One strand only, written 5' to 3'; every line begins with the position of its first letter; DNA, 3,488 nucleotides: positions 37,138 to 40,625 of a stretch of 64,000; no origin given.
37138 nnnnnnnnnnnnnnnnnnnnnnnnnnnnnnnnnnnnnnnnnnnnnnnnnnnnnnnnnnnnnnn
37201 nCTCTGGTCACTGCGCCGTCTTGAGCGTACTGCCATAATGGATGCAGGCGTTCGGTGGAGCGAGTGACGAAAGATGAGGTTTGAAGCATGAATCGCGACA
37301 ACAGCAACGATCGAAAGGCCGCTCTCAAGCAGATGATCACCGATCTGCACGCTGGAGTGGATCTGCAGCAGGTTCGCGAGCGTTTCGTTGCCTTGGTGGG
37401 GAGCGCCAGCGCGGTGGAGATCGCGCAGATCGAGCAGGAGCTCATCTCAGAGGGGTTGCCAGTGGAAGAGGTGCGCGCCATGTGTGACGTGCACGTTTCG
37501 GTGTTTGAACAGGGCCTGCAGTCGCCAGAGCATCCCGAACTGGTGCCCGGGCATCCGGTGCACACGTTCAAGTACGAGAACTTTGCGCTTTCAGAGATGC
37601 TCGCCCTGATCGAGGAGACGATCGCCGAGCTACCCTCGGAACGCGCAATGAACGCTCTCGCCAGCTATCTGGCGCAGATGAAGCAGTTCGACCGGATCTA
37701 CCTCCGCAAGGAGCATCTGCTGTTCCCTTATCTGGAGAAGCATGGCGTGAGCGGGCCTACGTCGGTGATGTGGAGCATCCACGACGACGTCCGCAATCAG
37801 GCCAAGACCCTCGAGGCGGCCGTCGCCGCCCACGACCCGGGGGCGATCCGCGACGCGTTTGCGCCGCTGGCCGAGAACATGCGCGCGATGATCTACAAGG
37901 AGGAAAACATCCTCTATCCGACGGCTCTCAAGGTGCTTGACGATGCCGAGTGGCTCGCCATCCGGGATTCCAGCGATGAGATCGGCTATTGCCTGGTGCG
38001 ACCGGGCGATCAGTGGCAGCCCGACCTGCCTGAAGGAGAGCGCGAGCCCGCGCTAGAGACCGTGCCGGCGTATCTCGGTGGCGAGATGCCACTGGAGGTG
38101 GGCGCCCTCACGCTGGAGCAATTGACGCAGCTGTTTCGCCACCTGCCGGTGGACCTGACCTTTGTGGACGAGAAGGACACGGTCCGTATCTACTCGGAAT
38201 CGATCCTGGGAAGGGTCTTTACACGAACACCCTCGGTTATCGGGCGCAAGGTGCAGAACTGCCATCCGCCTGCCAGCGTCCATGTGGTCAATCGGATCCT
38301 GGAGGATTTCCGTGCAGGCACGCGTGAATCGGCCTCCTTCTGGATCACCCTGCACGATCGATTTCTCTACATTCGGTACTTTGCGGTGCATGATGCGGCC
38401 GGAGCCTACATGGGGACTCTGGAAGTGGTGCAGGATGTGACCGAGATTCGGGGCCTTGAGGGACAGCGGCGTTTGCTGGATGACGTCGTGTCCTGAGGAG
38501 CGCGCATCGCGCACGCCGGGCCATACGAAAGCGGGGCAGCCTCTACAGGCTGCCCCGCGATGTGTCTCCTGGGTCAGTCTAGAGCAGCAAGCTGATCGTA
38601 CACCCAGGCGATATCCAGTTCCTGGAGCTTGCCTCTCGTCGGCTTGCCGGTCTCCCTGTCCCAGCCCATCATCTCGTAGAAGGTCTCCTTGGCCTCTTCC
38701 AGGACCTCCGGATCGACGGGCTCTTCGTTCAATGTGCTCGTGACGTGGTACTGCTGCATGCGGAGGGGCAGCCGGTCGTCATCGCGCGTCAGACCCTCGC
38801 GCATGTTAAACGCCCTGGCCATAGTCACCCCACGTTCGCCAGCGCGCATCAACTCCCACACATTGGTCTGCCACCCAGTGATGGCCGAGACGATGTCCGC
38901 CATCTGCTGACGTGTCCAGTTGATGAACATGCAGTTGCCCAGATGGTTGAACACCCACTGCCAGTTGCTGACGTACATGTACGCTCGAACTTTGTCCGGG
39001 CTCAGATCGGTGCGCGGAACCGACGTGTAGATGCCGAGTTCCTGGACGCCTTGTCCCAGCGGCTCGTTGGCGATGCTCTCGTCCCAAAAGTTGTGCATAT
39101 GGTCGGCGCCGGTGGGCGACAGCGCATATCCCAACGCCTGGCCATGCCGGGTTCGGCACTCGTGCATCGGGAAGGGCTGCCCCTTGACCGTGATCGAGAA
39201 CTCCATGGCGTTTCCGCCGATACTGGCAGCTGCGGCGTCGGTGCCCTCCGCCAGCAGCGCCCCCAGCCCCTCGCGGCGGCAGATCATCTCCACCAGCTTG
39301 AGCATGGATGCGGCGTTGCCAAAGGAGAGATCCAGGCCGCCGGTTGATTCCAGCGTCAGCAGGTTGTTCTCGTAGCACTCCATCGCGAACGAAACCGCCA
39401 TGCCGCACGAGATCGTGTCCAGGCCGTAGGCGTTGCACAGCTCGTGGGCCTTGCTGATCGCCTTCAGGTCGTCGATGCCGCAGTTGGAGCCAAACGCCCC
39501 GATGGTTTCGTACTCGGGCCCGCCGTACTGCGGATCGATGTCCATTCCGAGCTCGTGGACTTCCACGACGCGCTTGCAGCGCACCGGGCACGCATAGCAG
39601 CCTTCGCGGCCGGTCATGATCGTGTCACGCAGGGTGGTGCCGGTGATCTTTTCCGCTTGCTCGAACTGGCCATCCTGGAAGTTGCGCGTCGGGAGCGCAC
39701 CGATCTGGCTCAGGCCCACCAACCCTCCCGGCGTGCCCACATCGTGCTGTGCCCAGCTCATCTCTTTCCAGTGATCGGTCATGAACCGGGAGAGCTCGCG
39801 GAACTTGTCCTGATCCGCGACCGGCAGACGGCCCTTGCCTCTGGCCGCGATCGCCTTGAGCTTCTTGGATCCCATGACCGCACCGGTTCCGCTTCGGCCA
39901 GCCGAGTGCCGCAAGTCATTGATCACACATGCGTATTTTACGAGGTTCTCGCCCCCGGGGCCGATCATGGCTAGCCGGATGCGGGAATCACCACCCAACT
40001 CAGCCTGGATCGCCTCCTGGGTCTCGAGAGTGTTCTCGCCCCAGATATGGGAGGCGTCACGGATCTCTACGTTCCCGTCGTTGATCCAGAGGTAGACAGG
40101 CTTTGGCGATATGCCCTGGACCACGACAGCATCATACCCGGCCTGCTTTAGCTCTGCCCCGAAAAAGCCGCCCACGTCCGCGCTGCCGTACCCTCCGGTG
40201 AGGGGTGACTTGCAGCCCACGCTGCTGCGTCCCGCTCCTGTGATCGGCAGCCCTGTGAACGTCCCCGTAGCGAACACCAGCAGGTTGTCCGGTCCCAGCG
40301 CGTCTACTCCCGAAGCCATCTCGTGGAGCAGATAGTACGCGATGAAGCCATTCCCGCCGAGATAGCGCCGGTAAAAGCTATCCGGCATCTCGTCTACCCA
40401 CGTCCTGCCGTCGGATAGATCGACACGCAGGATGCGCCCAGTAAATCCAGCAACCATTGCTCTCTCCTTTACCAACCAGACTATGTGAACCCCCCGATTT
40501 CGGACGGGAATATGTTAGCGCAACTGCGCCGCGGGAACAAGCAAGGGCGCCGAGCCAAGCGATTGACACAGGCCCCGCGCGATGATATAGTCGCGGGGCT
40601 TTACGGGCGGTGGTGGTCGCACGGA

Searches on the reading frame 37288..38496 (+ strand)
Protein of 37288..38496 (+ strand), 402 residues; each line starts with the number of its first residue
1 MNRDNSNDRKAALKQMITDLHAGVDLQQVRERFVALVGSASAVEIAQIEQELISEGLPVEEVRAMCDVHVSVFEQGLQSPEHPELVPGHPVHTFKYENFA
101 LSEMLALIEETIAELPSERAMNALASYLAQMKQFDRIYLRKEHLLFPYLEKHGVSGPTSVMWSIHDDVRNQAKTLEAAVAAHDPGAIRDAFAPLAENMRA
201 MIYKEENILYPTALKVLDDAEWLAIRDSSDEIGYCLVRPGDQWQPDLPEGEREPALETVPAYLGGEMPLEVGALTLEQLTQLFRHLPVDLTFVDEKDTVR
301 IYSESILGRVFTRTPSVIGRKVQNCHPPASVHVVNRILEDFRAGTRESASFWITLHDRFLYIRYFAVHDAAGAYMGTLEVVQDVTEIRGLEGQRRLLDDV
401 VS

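Call 6: search_protein_families(library=pfam, proteins=[window:37288-38496:+], max_evalue=0.01)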
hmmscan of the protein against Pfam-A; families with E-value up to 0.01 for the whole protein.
window:37288-38496:+ (402 aa): 4 families
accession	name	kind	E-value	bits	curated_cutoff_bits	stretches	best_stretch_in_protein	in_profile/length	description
PF13596.12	PAS_10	-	1.3e-25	90.5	22.1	1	279-385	1-106/106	PAS domain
PF04282.18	DUF438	-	1.2e-23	83.2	25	1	13-77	1-65/67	Family of unknown function (DUF438)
PF01814.28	Hemerythrin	-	4.1e-17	63.3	25.3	1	89-213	1-127/127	Hemerythrin HHE cation binding domain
PF08448.16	PAS_4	-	7.5e-05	23.4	23.1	1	283-386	1-107/110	PAS fold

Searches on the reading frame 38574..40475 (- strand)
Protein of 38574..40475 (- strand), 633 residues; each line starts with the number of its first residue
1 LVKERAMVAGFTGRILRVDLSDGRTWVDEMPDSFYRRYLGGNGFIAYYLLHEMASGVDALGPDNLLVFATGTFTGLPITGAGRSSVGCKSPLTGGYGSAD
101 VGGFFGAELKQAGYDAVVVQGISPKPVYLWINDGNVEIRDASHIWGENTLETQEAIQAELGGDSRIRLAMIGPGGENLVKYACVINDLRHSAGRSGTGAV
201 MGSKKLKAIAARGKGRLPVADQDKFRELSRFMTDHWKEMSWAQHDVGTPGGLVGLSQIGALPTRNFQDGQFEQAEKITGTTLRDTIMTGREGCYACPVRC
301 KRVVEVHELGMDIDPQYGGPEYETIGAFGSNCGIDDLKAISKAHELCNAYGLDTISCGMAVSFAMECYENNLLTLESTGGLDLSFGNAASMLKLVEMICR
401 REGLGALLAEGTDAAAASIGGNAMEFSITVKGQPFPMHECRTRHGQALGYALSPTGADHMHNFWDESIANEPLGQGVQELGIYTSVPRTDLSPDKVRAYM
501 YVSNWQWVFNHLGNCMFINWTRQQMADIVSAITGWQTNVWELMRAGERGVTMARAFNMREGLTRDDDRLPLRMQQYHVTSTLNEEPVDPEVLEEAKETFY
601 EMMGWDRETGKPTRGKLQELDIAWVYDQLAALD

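Call 6: search_protein_families(library=pfam, proteins=[window:38574-40475:-], max_evalue=0.01)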
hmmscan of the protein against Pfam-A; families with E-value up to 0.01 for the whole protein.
window:38574-40475:- (633 aa): 2 families
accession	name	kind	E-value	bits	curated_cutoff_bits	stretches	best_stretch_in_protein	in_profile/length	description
PF01314.23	AFOR_C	-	4.9e-121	404.9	27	1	241-622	17-385/385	Aldehyde ferredoxin oxidoreductase, domains 2 & 3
PF02730.20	AFOR_N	-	5.1e-77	258.5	29.8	1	13-213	1-198/199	Aldehyde ferredoxin oxidoreductase, N-terminal domain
